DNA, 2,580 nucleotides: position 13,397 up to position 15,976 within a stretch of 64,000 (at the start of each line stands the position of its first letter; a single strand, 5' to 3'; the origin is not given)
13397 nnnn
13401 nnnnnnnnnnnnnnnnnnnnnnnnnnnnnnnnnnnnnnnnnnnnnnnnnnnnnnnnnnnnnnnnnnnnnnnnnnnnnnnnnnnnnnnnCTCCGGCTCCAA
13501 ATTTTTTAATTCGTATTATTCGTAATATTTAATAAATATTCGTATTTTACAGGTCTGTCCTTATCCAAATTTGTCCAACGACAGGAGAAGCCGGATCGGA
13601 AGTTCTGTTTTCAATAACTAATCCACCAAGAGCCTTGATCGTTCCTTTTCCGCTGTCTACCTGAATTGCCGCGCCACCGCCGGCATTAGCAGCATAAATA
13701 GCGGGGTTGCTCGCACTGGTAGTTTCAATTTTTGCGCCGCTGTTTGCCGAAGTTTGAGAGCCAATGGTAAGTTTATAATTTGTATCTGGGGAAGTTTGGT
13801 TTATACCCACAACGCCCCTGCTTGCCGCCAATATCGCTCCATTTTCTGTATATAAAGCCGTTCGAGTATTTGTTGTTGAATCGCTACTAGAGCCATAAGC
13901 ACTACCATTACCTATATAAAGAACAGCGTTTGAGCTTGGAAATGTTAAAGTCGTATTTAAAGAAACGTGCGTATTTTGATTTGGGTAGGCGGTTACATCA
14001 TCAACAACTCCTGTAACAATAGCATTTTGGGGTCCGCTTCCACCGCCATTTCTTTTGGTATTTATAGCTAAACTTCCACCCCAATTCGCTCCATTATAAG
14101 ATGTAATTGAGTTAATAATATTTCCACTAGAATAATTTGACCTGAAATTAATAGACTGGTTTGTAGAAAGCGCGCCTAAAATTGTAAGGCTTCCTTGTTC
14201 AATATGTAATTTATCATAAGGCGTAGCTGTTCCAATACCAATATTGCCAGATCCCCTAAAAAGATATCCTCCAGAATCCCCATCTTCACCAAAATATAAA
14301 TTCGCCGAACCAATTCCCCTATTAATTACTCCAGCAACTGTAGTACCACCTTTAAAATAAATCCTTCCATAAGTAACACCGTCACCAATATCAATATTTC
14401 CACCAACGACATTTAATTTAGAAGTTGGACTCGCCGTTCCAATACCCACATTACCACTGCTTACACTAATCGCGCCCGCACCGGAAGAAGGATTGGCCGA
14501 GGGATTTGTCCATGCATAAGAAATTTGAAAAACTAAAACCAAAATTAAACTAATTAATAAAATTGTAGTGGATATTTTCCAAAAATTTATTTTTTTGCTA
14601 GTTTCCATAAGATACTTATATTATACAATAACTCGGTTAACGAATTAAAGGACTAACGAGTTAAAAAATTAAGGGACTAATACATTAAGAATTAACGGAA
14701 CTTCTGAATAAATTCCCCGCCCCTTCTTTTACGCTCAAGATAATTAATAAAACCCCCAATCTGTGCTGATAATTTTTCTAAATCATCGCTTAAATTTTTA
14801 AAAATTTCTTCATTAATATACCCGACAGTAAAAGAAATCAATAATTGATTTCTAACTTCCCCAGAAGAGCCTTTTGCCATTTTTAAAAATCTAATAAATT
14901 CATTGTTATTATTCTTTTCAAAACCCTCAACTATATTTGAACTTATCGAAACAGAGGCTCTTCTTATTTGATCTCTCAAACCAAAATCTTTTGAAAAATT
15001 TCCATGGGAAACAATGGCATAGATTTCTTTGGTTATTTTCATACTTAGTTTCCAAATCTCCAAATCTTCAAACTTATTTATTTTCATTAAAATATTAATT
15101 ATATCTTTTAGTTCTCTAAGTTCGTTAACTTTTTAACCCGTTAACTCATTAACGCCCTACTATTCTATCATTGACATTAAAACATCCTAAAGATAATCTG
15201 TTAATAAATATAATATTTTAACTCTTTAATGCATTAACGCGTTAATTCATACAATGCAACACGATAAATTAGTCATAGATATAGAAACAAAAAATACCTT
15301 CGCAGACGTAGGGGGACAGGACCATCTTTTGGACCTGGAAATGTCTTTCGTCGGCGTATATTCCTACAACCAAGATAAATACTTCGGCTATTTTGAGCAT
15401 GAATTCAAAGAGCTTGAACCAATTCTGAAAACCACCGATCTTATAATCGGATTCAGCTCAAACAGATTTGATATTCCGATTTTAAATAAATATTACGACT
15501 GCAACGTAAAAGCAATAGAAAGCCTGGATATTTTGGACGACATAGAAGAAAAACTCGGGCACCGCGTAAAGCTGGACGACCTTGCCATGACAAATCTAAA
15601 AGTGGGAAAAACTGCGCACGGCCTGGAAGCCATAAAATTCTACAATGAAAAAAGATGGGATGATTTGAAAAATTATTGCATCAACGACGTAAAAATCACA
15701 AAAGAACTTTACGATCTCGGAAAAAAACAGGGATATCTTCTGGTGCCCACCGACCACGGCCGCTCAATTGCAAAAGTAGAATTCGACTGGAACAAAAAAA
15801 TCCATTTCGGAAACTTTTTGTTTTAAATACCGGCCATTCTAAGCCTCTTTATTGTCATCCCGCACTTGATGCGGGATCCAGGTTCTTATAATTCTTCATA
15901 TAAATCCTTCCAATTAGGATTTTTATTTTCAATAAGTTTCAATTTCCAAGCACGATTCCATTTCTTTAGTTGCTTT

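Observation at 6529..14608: Giant 2323-aa surface protein built from repeated split-DUF2341/nested-LamG modules, paired with a glycine-rich tail-fibre-motif protein downstream of polysaccharide export genes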

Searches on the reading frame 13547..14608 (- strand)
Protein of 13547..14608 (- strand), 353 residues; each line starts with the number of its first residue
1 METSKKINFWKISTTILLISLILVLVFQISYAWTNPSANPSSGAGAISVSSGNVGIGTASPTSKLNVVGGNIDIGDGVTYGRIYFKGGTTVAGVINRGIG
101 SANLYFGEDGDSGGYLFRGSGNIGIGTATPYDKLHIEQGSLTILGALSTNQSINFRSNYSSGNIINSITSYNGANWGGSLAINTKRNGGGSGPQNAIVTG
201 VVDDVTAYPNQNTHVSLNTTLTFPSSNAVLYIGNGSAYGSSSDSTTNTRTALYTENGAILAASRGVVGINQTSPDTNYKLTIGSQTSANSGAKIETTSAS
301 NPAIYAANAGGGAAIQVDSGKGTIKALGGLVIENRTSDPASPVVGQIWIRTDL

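Call 5: search_protein_families(library=pfam, proteins=[window:13547-14608:-], max_evalue=0.01)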
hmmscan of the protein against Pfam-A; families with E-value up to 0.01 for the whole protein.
window:13547-14608:- (353 aa): 0 families

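Call 14: find_homologous_proteins(query=window:13547-14608:-, max_evalue=0.001)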
Query window:13547-14608:- (353 aa): 129 proteins with E <= 0.001 among 8000 candidates; the best 120 are listed.
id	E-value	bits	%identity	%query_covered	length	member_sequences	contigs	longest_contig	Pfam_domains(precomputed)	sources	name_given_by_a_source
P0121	1.2e-217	740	100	100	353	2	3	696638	-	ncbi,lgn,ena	-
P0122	1.9e-54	203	41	100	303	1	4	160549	-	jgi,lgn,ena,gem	-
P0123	2.3e-51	193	78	25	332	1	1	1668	-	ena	-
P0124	4.3e-40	156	50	37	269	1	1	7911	-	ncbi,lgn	-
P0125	1.2e-39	155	49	39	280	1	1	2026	-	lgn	-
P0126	9.6e-14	70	29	100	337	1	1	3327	-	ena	-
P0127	3.8e-13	68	28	86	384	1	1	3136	-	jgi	-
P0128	9.2e-13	66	35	28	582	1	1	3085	-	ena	-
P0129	2.4e-12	65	44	14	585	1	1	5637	-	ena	-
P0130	8.6e-12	63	43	24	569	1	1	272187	-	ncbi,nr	ncbi:MAG: hypothetical protein Q7J54_08180 [Candidatus Woesearchaeota archaeon]|nr:hypothetical prot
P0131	9.8e-12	63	36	26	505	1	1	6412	-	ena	-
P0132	1.0e-11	63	31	31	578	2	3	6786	-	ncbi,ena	-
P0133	1.2e-11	63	32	26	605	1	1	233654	-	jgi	jgi:hypothetical protein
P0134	3.3e-11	61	40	28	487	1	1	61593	-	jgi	jgi:hypothetical protein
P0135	4.3e-11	61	39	31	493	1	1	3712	-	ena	-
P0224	1.6e-4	39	78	7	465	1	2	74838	-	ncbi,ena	-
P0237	5.4e-4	38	88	7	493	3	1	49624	-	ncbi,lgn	-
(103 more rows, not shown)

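Call 16: find_encoding_contigs(protein=P0122, flank=10000, max_places=3)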
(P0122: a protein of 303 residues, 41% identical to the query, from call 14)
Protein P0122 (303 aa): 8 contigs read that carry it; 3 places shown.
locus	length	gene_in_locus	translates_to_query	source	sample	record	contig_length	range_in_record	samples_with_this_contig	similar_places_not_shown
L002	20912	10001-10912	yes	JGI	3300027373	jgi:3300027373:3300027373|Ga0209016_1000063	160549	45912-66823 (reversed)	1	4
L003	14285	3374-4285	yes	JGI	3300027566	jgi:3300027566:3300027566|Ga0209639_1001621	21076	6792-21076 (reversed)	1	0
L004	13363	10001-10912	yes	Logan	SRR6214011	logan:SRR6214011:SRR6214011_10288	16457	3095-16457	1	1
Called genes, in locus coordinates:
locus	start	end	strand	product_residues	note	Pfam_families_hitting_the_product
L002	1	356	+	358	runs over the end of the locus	PF07143:AttH, PF17186:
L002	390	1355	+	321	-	PF01933:CofD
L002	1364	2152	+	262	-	PF00763:THF_DHG_CYH, PF02882:THF_DHG_CYH_C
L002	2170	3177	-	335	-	PF00154:RecA_N, PF08423:Rad51, PF06745:ATPase (faint), PF01637:ATPase_2 (weak), PF21096:RecA_C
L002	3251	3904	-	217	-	PF13413:HTH_25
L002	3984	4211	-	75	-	PF01541:GIY-YIG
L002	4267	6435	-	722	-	PF17854:FtsK_alpha, PF01580:FtsK_SpoIIIE, PF09397:FtsK_gamma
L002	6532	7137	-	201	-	-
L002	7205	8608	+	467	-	PF02878:PGM_PMM_I, PF02879:PGM_PMM_II, PF02880:PGM_PMM_III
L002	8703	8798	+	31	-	-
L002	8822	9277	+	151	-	-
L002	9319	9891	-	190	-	PF13482:RNase_H_2 (weak)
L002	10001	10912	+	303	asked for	-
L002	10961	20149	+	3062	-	PF13385:Laminin_G_3, PF10102:DUF2341, PF13385:Laminin_G_3, PF10102:DUF2341, PF13385:Laminin_G_3, PF10102:DUF2341, PF13385:Laminin_G_3, PF10102:DUF2341, +7 more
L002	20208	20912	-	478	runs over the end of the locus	PF01943:Polysacc_synt, PF03023:MurJ, PF13440:Polysacc_synt_3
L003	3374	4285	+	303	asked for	-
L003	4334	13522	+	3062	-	PF13385:Laminin_G_3, PF10102:DUF2341, PF13385:Laminin_G_3, PF10102:DUF2341, PF13385:Laminin_G_3, PF10102:DUF2341, PF13385:Laminin_G_3, PF10102:DUF2341, +7 more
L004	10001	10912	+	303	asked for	-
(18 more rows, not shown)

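Call 41: find_related_loci(query=window:13547-14608:-, collection=genome_contigs, flank=10000)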
Query window:13547-14608:- (353 aa) in genome_contigs; peptide patterns used: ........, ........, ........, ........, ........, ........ (x = any residue, [..] = any of these).
137 stretches matched a pattern; 1 encode a relative of the query (tblastn E <= 1e-3); 1 distinct loci.
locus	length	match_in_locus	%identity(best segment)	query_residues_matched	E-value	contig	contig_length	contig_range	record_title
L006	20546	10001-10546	30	5-339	4e-8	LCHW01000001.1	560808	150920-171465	MAG: Candidatus Wolfebacteria bacterium GW2011_GWE2_44_13 UW32_C0001, whole genome shotgun sequence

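Call 45: search_protein_families(library=phrogs, proteins=[window:13547-14608:-, L002:10001-10912:+], max_evalue=0.1)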
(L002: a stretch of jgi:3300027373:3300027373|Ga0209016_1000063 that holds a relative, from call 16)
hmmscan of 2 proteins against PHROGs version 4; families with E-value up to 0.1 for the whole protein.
window:13547-14608:- (353 aa): 0 families

L002:10001-10912:+ (303 aa): 0 families

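Call 46: search_protein_families(library=ncbifam, proteins=[window:13547-14608:-], max_evalue=0.1)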
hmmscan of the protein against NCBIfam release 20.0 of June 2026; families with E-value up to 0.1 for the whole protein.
window:13547-14608:- (353 aa): 1 family
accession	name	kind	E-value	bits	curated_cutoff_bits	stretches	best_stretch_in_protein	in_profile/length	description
NF008768.0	PRK11798.2-4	equivalog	0.084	13.3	258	0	291-326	76-111/173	ClpXP protease specificity-enhancing factor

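Call 76: find_encoding_contigs(protein=P0224, flank=9000, max_places=1)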
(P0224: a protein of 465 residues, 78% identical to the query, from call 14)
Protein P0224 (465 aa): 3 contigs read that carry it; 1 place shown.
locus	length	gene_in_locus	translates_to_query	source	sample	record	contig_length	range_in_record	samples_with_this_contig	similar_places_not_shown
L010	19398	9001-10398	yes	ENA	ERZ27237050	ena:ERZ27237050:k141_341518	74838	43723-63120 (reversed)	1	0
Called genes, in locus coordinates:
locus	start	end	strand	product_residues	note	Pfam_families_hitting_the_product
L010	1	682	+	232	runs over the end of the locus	PF00072:Response_reg, PF00486:Trans_reg_C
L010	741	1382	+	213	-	-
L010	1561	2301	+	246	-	-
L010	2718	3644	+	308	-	PF03781:FGE-sulfatase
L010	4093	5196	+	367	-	-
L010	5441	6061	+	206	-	-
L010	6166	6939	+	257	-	-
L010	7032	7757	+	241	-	-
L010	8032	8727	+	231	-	-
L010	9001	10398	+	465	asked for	-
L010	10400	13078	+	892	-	PF13205:Big_5 (weak)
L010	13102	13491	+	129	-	PF00072:Response_reg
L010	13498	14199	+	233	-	PF00486:Trans_reg_C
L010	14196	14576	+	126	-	PF00072:Response_reg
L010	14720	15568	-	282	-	-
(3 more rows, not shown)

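Call 77: find_encoding_contigs(protein=P0237, flank=9000, max_places=1)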
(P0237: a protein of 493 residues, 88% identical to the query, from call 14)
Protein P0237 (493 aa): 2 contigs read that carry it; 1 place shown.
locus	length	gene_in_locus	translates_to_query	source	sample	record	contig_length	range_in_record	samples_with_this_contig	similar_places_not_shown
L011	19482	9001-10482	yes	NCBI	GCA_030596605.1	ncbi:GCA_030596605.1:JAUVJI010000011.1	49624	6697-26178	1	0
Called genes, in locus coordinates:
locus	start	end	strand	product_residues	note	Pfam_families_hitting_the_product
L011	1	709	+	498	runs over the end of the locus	-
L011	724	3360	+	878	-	PF26696:PTL_trimer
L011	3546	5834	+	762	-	PF26696:PTL_trimer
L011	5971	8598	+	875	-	-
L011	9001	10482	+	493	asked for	-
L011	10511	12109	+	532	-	-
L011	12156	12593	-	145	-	PF18962:Por_Secre_tail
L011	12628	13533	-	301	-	PF08450:SGL (faint), PF01436:NHL (weak), PF06739:SBBP (faint), PF07494:Reg_prop (faint), PF24684:Vgb_lyase (faint), PF21456:Gp7_6th (faint), PF25021:TEN_NHL (weak), PF01436:NHL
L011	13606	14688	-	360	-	PF13173:AAA_14, PF13635:DUF4143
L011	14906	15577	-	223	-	PF13847:Methyltransf_31 (weak), PF02390:Methyltransf_4, PF13649:Methyltransf_25 (weak)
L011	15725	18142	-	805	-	PF05496:RuvB_N (weak), PF00004:AAA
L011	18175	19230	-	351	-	PF18174:HU-CCDC81_bac_1, PF18175:HU-CCDC81_bac_2, PF05036:SPOR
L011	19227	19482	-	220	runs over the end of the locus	PF02348:CTP_transf_3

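Call 92: search_protein_families(library=pfam, proteins=[L002:10001-10912:+], max_evalue=0.01)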
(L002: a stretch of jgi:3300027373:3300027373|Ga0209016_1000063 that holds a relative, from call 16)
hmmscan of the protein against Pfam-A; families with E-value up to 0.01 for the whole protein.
L002:10001-10912:+ (303 aa): 0 families

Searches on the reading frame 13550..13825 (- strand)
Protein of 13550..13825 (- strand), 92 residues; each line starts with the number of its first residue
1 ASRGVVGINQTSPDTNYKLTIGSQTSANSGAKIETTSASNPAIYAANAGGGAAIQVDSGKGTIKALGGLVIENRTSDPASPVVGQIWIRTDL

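Call 75: search_protein_representatives(protein=window:13550-13825:-)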
Query: 92 residues. Proteins with E-value up to 0.001 (for the whole library): 305; up to 1e-10: 8; up to 1e-30: 2. The best 150 are listed.
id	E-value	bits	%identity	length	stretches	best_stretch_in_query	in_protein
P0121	5.8e-49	180.1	100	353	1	1-92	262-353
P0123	7.4e-35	135.1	56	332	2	3-92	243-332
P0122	2.0e-24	101.9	62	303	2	2-92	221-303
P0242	7.6e-15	71.3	44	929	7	5-37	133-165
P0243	2.0e-14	70.0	61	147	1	3-92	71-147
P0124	9.8e-13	64.6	59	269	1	2-92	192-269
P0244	3.4e-11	59.7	58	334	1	2-92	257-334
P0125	5.4e-11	59.0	59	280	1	10-92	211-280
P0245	3.9e-10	56.3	60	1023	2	52-92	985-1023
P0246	1.3e-09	54.6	46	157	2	23-92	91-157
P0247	2.0e-09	54.0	50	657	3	3-59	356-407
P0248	1.5e-08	51.2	53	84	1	28-92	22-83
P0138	1.8e-08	51.0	48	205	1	5-92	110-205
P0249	1.9e-08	50.9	65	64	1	50-92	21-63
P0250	2.1e-08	50.8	66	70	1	47-92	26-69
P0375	3.1e-05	40.7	28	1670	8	22-86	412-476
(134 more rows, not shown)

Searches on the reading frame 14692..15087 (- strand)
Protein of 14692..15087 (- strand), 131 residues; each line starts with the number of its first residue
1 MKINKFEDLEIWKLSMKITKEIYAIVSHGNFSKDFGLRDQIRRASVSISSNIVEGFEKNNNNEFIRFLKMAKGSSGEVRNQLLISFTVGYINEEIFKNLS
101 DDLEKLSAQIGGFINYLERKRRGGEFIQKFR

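Call 5: search_protein_families(library=pfam, proteins=[window:14692-15087:-], max_evalue=0.01)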
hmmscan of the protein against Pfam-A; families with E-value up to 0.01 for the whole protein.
window:14692-15087:- (131 aa): 1 family
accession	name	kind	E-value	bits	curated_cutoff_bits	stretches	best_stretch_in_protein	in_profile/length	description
PF05635.17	23S_rRNA_IVP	-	1.9e-35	121.7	33.8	1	7-111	1-105/106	23S rRNA-intervening sequence protein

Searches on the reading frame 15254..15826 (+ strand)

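Call 6: search_protein_families(library=pfam, proteins=[window:15254-15826:+], max_evalue=0.001)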
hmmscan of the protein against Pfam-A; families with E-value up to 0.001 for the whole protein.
window:15254-15826:+ (190 aa): 3 families
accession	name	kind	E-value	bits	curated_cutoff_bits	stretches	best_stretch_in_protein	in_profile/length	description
PF13482.12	RNase_H_2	-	1.9e-06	28.4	22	1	31-154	18-162/165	RNase_H superfamily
PF01612.26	DNA_pol_A_exo1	-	0.00018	21.8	23.6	1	50-154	64-166/173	3'-5' exonuclease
PF10108.15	DNA_pol_B_exo2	-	0.00032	20.9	24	0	102-149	118-166/213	Predicted 3'-5' exonuclease related to the exonuclease domain of PolB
